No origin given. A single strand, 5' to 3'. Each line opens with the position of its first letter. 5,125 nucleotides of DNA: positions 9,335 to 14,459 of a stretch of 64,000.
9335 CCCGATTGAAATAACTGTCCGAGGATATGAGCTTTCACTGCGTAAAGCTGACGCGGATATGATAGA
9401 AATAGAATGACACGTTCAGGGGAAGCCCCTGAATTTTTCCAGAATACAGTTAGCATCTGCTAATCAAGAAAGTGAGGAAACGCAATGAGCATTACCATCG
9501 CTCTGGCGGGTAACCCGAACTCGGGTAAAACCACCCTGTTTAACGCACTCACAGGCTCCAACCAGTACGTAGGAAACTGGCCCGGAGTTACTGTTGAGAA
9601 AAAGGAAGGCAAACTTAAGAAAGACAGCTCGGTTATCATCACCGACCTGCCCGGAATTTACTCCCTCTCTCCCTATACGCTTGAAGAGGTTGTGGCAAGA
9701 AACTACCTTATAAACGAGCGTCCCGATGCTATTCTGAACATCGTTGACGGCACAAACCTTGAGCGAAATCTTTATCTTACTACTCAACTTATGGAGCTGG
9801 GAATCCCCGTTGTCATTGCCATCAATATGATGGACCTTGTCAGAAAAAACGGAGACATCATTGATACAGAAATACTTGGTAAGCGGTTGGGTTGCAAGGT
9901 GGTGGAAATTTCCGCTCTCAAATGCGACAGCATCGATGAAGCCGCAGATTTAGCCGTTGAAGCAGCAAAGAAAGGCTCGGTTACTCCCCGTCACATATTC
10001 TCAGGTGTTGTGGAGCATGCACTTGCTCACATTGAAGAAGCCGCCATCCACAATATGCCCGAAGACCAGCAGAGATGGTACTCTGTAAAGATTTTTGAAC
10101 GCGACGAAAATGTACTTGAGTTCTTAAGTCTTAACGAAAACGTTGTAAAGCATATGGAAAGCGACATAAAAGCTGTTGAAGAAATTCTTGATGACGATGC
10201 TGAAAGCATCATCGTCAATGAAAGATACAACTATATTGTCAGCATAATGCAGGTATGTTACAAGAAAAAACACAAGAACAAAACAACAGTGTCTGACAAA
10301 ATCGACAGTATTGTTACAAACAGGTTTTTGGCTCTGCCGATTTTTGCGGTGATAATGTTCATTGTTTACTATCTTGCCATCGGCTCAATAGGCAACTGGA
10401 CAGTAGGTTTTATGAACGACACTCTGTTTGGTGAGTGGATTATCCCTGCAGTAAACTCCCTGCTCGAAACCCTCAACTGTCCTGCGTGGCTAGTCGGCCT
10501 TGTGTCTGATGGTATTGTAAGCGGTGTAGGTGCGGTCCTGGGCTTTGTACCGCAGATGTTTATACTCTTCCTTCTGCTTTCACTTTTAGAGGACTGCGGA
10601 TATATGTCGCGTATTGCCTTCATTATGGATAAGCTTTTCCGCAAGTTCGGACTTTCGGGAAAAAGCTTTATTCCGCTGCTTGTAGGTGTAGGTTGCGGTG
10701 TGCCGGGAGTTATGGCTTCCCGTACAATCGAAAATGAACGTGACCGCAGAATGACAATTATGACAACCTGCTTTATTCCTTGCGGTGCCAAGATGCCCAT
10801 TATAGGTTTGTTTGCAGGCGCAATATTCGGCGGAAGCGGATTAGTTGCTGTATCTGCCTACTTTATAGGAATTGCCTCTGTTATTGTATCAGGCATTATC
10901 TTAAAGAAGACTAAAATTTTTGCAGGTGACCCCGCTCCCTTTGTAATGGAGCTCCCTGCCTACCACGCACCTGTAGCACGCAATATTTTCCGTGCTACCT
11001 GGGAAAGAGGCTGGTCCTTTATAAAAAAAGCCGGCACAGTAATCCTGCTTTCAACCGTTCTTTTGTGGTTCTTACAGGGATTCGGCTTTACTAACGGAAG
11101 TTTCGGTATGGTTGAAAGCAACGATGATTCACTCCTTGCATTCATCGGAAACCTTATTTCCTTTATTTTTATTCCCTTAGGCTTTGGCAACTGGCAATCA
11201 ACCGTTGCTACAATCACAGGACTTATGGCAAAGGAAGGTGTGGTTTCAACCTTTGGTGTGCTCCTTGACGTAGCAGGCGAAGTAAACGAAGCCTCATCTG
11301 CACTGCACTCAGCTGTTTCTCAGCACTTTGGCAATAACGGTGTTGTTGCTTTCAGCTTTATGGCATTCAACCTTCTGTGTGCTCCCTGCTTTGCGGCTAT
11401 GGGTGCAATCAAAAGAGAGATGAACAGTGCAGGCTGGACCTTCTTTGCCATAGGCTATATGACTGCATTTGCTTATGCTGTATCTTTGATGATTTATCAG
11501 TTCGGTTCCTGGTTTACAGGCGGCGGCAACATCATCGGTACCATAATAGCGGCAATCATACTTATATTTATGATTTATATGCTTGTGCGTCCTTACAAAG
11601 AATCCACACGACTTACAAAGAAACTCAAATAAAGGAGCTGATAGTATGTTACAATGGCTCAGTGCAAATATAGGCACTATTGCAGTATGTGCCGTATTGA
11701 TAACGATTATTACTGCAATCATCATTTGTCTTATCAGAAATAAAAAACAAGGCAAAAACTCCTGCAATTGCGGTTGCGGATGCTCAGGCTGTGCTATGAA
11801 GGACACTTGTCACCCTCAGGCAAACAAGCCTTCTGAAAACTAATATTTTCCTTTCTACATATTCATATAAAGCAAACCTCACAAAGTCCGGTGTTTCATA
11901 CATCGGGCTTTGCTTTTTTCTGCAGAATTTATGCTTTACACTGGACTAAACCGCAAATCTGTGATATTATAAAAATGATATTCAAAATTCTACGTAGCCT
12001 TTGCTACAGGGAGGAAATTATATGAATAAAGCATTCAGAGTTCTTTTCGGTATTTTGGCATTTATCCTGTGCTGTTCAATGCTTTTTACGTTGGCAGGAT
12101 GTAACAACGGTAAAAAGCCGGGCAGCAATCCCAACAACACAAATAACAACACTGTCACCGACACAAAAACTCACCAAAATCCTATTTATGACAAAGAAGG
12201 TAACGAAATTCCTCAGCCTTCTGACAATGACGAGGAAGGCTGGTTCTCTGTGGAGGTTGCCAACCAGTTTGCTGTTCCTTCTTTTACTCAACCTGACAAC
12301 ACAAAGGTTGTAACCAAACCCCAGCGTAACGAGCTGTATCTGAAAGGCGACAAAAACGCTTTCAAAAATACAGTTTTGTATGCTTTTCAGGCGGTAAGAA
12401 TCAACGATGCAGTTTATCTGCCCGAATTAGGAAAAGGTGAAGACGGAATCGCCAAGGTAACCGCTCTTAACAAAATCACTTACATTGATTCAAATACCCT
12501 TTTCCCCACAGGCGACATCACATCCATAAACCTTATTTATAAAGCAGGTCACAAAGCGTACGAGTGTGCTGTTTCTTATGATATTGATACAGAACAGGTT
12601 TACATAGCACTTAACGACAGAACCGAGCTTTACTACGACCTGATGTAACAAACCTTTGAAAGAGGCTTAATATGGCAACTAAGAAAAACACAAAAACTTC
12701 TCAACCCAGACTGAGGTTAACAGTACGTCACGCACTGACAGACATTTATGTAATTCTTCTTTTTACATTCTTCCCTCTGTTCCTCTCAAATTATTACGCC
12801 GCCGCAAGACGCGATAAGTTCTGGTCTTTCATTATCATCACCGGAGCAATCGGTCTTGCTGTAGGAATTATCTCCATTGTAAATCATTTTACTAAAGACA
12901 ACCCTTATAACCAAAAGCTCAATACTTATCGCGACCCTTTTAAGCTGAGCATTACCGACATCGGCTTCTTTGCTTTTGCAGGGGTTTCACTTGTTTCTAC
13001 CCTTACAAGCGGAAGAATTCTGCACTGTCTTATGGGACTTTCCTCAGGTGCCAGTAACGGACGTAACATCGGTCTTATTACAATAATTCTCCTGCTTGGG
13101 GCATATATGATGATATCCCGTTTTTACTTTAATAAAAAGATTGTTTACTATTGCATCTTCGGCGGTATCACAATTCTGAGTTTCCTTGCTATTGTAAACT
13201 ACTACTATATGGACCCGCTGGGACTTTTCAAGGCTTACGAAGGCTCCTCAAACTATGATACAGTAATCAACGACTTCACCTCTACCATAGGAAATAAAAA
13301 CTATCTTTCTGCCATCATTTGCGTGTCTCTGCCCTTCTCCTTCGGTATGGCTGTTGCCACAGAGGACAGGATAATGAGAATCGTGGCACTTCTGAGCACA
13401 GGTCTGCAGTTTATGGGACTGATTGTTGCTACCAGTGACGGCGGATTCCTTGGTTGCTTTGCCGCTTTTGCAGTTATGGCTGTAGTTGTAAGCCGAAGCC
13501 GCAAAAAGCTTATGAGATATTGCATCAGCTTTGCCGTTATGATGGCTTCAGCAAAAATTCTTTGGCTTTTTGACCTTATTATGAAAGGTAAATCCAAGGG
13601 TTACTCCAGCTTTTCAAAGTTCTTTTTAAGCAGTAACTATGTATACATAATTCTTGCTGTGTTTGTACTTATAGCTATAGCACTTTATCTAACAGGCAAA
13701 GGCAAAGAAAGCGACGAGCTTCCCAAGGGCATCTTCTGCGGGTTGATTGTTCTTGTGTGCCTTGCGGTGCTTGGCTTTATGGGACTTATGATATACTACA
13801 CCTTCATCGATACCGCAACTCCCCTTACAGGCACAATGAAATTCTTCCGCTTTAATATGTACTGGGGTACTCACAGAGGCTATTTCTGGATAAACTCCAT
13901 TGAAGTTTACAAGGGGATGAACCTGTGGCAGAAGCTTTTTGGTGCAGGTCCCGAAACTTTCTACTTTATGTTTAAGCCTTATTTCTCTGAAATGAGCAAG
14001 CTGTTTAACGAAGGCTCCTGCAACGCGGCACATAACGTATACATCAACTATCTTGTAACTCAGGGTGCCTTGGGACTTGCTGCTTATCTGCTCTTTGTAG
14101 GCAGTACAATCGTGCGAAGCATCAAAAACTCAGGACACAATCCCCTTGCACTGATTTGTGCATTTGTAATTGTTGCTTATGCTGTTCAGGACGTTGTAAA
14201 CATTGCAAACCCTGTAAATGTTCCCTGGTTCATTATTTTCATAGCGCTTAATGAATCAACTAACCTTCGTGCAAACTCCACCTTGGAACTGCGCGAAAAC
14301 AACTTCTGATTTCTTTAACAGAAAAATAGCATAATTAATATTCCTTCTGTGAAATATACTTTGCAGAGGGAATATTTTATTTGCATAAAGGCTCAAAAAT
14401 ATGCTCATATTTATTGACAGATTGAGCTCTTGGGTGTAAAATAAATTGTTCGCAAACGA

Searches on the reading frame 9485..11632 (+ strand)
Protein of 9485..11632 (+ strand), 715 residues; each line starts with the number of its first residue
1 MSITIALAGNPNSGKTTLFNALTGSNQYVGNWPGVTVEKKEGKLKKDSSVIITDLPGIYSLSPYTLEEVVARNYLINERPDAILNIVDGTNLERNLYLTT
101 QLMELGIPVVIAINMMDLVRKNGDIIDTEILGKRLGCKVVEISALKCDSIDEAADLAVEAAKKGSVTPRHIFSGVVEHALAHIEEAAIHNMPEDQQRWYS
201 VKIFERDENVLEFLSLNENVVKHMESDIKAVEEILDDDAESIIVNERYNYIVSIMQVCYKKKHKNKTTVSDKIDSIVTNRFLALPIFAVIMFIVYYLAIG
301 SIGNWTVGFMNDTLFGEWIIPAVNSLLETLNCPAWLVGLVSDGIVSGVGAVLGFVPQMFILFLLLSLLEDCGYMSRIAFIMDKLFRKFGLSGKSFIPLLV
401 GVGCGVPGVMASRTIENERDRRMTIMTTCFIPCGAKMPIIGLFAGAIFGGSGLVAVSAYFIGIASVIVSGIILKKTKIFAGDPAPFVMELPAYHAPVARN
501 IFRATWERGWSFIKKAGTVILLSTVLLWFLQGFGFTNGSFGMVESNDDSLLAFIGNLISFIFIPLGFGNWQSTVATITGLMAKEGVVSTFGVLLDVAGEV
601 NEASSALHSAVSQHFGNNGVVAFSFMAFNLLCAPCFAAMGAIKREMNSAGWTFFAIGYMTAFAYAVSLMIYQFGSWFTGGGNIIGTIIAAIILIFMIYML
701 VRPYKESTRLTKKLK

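Call 47: search_protein_families(library=pfam, proteins=[window:9485-11632:+], max_evalue=0.00001)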
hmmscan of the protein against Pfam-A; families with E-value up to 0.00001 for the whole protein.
window:9485-11632:+ (715 aa): 5 families
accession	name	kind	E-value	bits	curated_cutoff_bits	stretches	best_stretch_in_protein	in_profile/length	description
PF02421.24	FeoB_N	-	1.3e-65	220.1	27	1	3-153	1-152/156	Ferrous iron transport protein B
PF07670.19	Gate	-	3.3e-33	114.7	29.6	2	352-446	2-103/104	Nucleoside recognition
PF01926.29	MMR_HSR1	-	6.4e-21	75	21.9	1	4-114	1-112/113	50S ribosome-binding GTPase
PF07664.17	FeoB_C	-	4.7e-20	71.5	26.6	1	456-508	2-54/54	Ferrous iron transport protein B C terminus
PF17910.6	FeoB_Cyto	-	4.4e-19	69.1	23.4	1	173-260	2-90/90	FeoB cytosolic helical domain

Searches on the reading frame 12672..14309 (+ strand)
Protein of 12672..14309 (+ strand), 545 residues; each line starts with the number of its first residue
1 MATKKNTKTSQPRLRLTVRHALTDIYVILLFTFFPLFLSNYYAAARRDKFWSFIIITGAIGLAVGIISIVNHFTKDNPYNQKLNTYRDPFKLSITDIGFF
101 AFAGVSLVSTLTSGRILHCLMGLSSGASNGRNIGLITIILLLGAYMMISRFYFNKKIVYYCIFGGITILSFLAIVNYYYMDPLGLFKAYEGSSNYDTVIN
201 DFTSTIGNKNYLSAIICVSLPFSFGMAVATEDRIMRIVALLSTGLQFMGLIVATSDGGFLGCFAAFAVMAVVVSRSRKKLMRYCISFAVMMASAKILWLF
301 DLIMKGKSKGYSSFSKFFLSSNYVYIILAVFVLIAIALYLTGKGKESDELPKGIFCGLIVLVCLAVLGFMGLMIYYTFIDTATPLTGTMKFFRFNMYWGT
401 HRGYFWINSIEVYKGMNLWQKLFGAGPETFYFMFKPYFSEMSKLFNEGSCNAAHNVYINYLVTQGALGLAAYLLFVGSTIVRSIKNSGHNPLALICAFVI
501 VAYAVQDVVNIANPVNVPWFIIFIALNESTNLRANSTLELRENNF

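Call 47: search_protein_families(library=pfam, proteins=[window:12672-14309:+], max_evalue=0.00001)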
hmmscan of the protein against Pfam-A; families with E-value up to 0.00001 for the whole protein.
window:12672-14309:+ (545 aa): 1 family
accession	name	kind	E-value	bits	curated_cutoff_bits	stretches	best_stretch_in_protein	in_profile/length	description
PF04932.20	Wzy_C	-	2.4e-08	34.3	31.7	1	326-473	20-149/149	O-Antigen ligase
